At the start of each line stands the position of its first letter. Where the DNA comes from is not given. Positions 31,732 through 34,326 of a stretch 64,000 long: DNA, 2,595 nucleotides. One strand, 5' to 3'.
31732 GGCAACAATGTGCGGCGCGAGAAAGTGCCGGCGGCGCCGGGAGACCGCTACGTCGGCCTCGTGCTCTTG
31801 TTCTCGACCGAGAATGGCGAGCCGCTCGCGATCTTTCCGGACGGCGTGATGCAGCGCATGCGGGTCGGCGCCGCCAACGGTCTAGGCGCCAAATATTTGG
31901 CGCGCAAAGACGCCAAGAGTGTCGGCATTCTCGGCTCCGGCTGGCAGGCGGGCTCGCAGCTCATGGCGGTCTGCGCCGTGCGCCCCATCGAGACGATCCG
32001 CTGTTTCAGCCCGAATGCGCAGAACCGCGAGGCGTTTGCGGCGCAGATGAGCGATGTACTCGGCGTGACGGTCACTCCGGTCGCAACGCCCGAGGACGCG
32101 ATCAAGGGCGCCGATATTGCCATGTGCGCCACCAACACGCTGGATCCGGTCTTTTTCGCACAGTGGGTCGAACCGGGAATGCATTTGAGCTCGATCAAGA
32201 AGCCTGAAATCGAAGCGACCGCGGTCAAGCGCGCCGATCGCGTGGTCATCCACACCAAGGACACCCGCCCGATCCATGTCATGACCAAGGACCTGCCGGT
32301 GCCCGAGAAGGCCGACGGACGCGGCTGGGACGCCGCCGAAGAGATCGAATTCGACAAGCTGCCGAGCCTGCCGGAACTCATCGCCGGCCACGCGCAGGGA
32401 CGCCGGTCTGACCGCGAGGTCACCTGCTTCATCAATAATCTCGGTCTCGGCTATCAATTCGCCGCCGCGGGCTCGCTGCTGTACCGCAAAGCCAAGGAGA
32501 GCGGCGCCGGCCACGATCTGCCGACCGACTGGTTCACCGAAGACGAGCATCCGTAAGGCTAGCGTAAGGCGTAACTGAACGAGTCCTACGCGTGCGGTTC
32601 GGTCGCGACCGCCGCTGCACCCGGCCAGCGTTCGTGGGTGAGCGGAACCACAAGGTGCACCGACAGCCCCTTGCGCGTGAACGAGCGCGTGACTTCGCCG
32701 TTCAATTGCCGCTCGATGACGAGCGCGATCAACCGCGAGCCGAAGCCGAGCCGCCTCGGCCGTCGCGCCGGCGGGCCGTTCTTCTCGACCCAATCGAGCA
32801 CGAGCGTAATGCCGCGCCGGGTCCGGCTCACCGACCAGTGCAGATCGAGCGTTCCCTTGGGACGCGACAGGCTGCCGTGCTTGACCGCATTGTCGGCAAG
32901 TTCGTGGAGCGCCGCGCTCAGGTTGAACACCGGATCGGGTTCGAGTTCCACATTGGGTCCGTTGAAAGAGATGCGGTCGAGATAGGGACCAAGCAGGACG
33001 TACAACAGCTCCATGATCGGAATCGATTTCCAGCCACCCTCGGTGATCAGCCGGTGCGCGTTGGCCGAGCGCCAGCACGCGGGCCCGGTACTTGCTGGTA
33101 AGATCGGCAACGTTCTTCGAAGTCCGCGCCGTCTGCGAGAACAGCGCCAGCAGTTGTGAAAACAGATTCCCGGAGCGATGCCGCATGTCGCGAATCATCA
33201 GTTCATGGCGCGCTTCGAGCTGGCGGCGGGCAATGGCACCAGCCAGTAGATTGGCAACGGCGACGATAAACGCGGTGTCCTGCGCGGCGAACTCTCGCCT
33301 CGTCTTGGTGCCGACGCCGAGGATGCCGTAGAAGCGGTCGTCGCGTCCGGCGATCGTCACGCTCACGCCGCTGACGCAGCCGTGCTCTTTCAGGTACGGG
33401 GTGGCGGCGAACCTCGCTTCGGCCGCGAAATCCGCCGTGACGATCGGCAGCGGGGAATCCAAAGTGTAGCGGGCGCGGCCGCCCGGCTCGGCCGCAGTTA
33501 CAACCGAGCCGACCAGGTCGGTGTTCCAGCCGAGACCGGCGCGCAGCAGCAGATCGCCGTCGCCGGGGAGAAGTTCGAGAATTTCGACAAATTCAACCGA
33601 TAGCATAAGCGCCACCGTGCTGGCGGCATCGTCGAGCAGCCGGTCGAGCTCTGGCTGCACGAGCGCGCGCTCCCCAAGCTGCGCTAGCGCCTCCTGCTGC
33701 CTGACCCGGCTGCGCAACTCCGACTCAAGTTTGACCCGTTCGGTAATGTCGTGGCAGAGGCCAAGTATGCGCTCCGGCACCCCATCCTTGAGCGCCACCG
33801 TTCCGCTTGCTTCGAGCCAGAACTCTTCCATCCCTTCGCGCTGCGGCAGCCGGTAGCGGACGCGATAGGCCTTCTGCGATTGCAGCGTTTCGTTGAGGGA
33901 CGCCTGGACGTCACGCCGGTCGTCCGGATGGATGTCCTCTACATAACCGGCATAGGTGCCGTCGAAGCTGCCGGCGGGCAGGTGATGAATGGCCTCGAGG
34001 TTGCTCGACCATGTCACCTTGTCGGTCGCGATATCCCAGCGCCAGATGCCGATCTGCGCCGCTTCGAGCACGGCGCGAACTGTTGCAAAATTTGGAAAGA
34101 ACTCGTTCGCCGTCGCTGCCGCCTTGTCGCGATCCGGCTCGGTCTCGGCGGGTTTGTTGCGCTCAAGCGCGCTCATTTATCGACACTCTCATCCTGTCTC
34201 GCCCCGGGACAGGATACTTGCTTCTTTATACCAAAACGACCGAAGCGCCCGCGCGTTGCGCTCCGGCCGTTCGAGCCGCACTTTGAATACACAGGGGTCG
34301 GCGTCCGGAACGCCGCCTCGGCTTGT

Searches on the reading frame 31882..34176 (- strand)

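Call 27: search_protein_families(library=pfam, proteins=[window:31882-34176:-], max_evalue=0.00001)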
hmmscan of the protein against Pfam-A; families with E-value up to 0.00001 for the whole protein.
window:31882-34176:- (764 aa): 2 families
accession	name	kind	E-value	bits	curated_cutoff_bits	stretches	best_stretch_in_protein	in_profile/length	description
PF08447.18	PAS_3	-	5.3e-10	39.9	25.6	1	54-140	2-88/89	PAS fold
PF01590.32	GAF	-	2.4e-07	31.8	22.4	1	176-315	1-133/133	GAF domain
